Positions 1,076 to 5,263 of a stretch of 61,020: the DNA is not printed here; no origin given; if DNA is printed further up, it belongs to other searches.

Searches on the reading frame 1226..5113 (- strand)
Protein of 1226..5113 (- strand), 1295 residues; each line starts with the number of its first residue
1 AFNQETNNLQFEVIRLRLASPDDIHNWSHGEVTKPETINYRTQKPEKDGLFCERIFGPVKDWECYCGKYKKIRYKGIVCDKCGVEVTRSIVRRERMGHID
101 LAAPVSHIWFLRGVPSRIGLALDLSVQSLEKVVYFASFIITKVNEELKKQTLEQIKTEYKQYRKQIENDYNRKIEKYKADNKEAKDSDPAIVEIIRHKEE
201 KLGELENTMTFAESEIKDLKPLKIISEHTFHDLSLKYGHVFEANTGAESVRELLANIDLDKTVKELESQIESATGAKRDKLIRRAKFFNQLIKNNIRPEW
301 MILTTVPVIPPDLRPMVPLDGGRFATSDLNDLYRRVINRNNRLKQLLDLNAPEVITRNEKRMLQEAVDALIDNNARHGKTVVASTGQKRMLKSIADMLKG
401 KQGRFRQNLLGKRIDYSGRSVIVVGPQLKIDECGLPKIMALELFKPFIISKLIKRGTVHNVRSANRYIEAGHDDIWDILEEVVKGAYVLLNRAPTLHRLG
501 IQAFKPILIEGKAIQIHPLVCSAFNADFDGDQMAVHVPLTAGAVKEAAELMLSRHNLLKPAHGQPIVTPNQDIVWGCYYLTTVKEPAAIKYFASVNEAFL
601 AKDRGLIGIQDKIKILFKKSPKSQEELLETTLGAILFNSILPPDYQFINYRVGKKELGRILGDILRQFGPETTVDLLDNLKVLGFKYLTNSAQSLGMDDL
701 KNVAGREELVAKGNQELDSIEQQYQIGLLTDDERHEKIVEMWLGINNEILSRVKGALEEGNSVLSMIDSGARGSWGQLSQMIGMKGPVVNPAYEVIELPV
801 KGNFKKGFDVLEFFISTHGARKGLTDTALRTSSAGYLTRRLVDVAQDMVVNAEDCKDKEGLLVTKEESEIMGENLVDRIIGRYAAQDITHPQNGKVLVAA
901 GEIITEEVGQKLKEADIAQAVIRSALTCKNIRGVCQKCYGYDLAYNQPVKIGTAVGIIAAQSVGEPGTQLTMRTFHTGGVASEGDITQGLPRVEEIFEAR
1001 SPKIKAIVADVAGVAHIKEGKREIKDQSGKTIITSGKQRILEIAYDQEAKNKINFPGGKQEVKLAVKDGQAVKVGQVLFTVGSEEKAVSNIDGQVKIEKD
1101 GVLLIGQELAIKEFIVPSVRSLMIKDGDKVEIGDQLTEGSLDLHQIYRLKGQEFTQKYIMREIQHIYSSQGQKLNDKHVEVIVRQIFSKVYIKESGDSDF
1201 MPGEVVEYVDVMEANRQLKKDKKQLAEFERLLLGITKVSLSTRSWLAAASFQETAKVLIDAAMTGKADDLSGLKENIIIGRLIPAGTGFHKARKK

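Call 35: search_protein_families(library=pfam, proteins=[window:1226-5113:-], max_evalue=0.00001)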
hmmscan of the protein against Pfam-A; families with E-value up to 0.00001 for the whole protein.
window:1226-5113:- (1295 aa): 5 families
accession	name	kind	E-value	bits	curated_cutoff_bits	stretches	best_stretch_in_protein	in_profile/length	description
PF04997.17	RNA_pol_Rpb1_1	-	8.8e-78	262.2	39.7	1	10-409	3-312/312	RNA polymerase Rpb1, domain 1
PF04998.22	RNA_pol_Rpb1_5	-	3.2e-62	210.8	28.5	1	807-1241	1-265/267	RNA polymerase Rpb1, domain 5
PF00623.25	RNA_pol_Rpb1_2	-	2.5e-38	132.4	25.3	1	411-552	1-165/166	RNA polymerase Rpb1, domain 2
PF04983.23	RNA_pol_Rpb1_3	-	5.1e-25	88.7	28.9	1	556-700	1-162/162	RNA polymerase Rpb1, domain 3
PF05000.22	RNA_pol_Rpb1_4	-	1.1e-07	32.2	24.8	1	739-791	11-78/107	RNA polymerase Rpb1, domain 4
